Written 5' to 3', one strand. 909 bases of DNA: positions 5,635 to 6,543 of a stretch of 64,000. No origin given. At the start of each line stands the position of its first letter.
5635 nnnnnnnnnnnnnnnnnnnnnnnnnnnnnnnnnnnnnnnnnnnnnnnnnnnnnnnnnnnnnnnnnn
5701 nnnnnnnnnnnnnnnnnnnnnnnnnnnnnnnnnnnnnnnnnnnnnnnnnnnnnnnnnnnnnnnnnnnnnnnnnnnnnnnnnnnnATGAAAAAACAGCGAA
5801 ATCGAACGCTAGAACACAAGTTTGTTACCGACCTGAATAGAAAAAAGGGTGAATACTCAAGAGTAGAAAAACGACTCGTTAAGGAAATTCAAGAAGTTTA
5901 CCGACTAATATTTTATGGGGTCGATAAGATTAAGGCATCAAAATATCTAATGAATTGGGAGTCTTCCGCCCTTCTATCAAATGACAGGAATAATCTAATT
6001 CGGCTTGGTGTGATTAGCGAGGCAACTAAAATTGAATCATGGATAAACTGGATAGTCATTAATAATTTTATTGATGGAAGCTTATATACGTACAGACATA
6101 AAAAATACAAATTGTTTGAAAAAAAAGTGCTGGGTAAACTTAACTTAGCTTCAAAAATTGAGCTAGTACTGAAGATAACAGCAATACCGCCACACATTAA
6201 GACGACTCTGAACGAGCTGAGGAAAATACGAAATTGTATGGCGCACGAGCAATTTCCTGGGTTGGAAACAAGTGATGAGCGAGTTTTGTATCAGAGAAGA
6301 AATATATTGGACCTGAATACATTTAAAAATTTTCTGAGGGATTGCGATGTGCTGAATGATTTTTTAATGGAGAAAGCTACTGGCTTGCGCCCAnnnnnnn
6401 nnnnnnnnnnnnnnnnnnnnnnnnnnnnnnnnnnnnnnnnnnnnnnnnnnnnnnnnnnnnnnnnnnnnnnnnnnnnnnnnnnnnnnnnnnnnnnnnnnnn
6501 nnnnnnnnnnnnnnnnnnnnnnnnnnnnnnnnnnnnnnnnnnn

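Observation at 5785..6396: HEPN-type RNxxAH motif in an otherwise unrecognisable helical protein on the island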

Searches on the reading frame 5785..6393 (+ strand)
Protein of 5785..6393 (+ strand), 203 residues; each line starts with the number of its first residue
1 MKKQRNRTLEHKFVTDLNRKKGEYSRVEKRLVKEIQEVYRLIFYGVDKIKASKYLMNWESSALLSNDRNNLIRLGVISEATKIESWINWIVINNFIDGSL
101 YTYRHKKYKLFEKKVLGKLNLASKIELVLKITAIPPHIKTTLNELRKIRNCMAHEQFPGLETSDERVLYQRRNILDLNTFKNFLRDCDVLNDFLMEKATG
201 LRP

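Call 3: search_protein_families(library=pfam, proteins=[window:5785-6393:+], max_evalue=1)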
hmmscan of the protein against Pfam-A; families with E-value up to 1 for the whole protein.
window:5785-6393:+ (203 aa): 3 families
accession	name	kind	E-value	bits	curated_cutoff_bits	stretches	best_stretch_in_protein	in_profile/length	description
PF13643.11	DUF4145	-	9.1e-05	22.9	23.1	1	108-158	23-74/88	Domain of unknown function (DUF4145)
PF18730.6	HEPN_Cthe2314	-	0.0054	17.2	27.1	1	99-196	75-164/174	Cthe_2314-like HEPN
PF11986.13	PB1-F2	-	0.014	16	27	1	81-114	53-86/87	Influenza A Proapoptotic protein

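Call 4: search_protein_families(library=padloc, proteins=[window:5785-6393:+], max_evalue=1)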
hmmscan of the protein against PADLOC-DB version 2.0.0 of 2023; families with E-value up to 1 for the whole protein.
window:5785-6393:+ (203 aa): 2 families
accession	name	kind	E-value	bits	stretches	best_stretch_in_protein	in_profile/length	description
PDLC02153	Cas13b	-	0.00046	16.6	1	17-164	796-874/903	-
PDLC04028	PD-T4-2_B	-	0.0016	16.5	1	101-160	78-135/168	-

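Call 5: search_protein_families(library=ncbifam, proteins=[window:5785-6393:+], max_evalue=1)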
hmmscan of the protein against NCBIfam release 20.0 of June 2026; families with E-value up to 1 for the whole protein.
window:5785-6393:+ (203 aa): 1 family
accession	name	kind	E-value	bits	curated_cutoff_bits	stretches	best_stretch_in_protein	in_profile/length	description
NF038190.1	VI_Cas13b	equivalog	0.0024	15.8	150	1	73-164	953-1035/1066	type VI-B CRISPR-associated RNA-guided ribonuclease Cas13b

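Call 6: find_homologous_proteins(query=window:5785-6393:+, max_evalue=0.001)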
Query window:5785-6393:+ (203 aa): 3 proteins with E <= 0.001 among 169 candidates.
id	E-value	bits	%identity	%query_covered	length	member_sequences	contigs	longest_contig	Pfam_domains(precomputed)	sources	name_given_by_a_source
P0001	9.9e-129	445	100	100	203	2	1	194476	-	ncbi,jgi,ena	ncbi:MAG: hypothetical protein WC133_00035 [Candidatus Omnitrophota bacterium]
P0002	9.0e-95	334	76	98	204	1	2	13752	-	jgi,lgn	jgi:hypothetical protein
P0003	1.6e-57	212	53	92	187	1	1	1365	-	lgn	-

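Call 7: search_solved_structures(query=window:5785-6393:+, max_evalue=10, show_alignments=3)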
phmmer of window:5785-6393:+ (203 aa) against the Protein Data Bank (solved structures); distinct sequences matched with E-value up to 10: 0.

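Call 11: find_encoding_contigs(protein=P0002, flank=10000)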
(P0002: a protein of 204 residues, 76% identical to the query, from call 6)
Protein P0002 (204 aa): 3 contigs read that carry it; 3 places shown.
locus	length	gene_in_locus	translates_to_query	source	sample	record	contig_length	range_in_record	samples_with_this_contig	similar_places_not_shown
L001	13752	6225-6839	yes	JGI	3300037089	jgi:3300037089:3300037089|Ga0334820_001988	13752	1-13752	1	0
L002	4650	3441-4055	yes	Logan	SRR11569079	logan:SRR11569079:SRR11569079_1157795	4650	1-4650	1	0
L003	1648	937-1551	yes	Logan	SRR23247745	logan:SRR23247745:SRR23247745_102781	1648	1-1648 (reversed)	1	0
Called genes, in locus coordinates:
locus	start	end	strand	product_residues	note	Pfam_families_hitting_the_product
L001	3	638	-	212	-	?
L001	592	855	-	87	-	-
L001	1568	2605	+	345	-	PF02661:Fic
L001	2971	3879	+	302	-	PF13414:TPR_11, PF00515:TPR_1, PF07719:TPR_2 (weak), PF13414:TPR_11 (weak), PF00515:TPR_1, PF07719:TPR_2 (weak), PF13181:TPR_8 (weak), PF13414:TPR_11 (weak), +9 more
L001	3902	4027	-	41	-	-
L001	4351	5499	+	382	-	PF01381:HTH_3 (weak)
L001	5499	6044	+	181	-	-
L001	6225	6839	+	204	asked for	-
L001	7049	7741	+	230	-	PF18735:HEPN_RiboL-PSP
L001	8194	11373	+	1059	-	PF13091:PLDc_2, PF00176:SNF2-rel_dom, PF04851:ResIII, PF00271:Helicase_C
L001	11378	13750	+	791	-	?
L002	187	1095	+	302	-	PF13414:TPR_11, PF00515:TPR_1, PF07719:TPR_2 (weak), PF13414:TPR_11 (weak), PF00515:TPR_1, PF07719:TPR_2 (weak), PF13181:TPR_8 (weak), PF13414:TPR_11 (weak), +9 more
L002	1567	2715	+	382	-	PF01381:HTH_3 (weak)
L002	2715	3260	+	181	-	-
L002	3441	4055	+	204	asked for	-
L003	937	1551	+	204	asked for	-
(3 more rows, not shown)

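Call 20: predict_structure(alignment_id=A1)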
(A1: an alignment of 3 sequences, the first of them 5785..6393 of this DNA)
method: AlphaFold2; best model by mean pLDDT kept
length: 203 residues; sequences in the alignment: 3
mean_pLDDT: 58.6   pTM: 0.55
mean pLDDT of the five models: 58.6, 37.5, 36.6, 36.6, 34.1
residues with pLDDT >= 90: 4; 70-90: 60; 50-70: 55; < 50: 84
segments of 3 or more residues with pLDDT < 50: 1-24, 26-28, 37-66, 100-102, 153-173
pLDDT, mean of each block of 10 residues (from residue 1): 40 46 47 49 39 33 44 67 83 67 58 66 78 84 71 42 34 54 81 87 69
secondary structure, 60 per line:
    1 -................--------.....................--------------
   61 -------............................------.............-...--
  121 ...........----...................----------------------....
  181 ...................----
elements in order: H2-17 H26-46 H68-95 H102-114 H121-131 H136-154 H177-199

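Call 22: search_protein_representatives(alignment_id=A1)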
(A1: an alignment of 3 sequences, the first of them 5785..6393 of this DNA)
Query: 3 sequences, 203 profile positions. Proteins with E-value up to 0.001 (for the whole library): 182; up to 1e-10: 38; up to 1e-30: 1. The best 150 are listed.
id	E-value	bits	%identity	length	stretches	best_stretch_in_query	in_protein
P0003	3.5e-101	353.4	-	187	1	15-203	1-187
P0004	3.4e-29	118.3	-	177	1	25-197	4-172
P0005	4.4e-22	95.1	-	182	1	21-202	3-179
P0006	1.4e-21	93.5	-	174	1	26-200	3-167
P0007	2.2e-21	92.8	-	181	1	24-196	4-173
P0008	5.8e-21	91.5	-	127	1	74-196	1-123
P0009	6.0e-21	91.4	-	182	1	28-202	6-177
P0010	3.0e-17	79.3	-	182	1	28-197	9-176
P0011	1.9e-16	76.7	-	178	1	26-197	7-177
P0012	5.8e-16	75.1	-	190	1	29-202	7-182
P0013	5.9e-16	75.1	-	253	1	23-194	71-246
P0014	2.0e-15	73.4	-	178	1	26-194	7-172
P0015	2.0e-15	73.3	-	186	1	25-196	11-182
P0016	2.3e-15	73.2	-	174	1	28-196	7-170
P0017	5.1e-15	72.0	-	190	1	26-196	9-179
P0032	1.5e-11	60.7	-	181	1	27-190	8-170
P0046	9.8e-10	54.8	-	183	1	24-197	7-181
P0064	1.2e-08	51.2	-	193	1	26-200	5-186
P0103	1.6e-06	44.3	-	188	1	28-195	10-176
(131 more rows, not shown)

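Call 27: search_solved_structures(query=A3, max_evalue=10, show_alignments=3)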
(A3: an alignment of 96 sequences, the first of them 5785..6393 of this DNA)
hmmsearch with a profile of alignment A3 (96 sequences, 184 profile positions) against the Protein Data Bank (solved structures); distinct sequences matched with E-value up to 10: 7.
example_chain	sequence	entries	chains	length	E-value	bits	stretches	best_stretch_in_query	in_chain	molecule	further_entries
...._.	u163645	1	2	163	0.056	16.1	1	111-177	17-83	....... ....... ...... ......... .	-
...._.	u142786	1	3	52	0.15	14.6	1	4-35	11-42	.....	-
8f3a_A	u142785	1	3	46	0.17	14.5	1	4-35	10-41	IQN17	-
8vwe_C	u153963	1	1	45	0.17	14.5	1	4-35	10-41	Transmembrane protein gp41 IQN17 peptide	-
2r3c_A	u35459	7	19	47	0.18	14.4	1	4-35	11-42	gp41 N-peptide | IQN17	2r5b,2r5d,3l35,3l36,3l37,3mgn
1czq_A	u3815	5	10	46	0.18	14.4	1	4-35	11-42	FUSION PROTEIN BETWEEN THE HYDROPHOBIC POCKET OF HIV GP41 AND GCN4-PIQI | FUSION PROTEIN BETWEEN THE HYDROPHOBIC POCKET OF HIV GP41 AND GENERAL CONTROL PROTEIN 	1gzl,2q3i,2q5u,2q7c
6psa_A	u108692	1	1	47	0.19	14.4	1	4-34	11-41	IQN17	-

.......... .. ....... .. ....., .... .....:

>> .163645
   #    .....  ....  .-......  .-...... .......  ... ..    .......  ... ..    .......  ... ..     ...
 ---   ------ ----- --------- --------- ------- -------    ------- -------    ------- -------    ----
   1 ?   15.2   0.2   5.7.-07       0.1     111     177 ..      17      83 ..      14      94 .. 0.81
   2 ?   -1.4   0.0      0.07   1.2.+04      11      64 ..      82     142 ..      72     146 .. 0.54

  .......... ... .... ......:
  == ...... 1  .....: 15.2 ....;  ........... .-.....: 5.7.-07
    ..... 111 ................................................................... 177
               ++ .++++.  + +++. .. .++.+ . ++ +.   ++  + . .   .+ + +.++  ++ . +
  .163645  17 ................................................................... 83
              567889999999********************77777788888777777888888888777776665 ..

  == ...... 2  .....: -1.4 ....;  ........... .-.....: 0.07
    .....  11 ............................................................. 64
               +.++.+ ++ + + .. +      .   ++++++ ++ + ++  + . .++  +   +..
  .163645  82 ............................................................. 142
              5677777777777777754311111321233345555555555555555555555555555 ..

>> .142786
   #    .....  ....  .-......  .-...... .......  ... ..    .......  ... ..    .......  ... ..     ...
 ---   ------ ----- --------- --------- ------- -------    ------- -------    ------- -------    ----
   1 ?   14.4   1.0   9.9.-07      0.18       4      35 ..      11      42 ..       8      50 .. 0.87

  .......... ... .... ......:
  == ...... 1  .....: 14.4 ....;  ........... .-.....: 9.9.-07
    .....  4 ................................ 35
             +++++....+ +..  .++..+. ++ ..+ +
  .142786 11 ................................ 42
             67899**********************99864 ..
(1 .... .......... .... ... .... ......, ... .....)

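Call 28: search_protein_families(library=pfam, alignment_id=A3, max_evalue=0.01)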
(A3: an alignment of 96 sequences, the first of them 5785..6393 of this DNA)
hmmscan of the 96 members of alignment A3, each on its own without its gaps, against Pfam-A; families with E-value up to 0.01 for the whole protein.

A. member 1, window:5785-6393:+ (203 aa): 2 families
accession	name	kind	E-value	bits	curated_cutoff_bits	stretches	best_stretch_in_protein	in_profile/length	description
PF13643.11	DUF4145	-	9.1e-05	22.9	23.1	1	108-158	23-74/88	Domain of unknown function (DUF4145)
PF18730.6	HEPN_Cthe2314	-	0.0054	17.2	27.1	0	99-196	75-164/174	Cthe_2314-like HEPN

B. families by the number of members that match (of 96 scanned): 9 families
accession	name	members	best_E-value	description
PF18730.6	HEPN_Cthe2314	13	0.00013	Cthe_2314-like HEPN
PF18735.6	HEPN_RiboL-PSP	8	6.2e-06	RiboL-PSP-HEPN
PF13643.11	DUF4145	7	9.1e-05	Domain of unknown function (DUF4145)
PF18733.6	HEPN_LA2681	3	0.0011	LA2681-like HEPN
PF12358.13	DUF3644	3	0.0017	Domain of unknown function (DUF3644)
PF18731.6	HEPN_Swt1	1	0.00069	Swt1-like HEPN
PF18739.6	HEPN_Apea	1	0.0044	Apea-like HEPN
PF18736.6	pEK499_p136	1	0.0073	HEPN pEK499 p136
PF07751.16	Abi_2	1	0.008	Abi-like protein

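Call 30: find_encoding_contigs(protein=P0005, flank=6000, max_places=4)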
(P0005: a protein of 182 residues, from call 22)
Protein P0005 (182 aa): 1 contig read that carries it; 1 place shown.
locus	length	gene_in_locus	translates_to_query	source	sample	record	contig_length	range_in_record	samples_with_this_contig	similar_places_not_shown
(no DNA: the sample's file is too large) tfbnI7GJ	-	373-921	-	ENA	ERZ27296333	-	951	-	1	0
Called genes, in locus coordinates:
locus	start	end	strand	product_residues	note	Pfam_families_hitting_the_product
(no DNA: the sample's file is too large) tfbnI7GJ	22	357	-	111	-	-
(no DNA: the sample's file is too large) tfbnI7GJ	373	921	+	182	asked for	-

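Call 31: find_encoding_contigs(protein=P0003, flank=6000, max_places=4)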
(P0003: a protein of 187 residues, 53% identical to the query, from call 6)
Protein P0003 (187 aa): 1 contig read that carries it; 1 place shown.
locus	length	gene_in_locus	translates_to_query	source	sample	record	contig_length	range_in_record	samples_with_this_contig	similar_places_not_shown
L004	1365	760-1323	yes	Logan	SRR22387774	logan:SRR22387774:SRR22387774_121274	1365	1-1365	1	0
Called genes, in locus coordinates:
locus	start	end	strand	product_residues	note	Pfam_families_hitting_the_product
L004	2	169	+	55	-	?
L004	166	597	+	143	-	-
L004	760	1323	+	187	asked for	-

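Call 33: predict_structure(alignment_id=A3)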
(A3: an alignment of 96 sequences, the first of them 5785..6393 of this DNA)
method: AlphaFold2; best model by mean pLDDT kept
length: 203 residues; sequences in the alignment: 96
mean_pLDDT: 85.6   pTM: 0.81
mean pLDDT of the five models: 85.6, 85.0, 84.1, 83.9, 83.8
residues with pLDDT >= 90: 108; 70-90: 64; 50-70: 31; < 50: 0
segments of 3 or more residues with pLDDT < 50: none
pLDDT, mean of each block of 10 residues (from residue 1): 60 56 78 83 78 74 86 95 97 84 83 97 98 98 96 81 78 94 98 96 89
secondary structure, 60 per line:
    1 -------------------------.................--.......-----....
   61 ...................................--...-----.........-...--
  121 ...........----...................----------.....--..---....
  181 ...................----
elements in order: H26-42 H45-51 H57-95 H106-114 H121-131 H136-154 H177-199
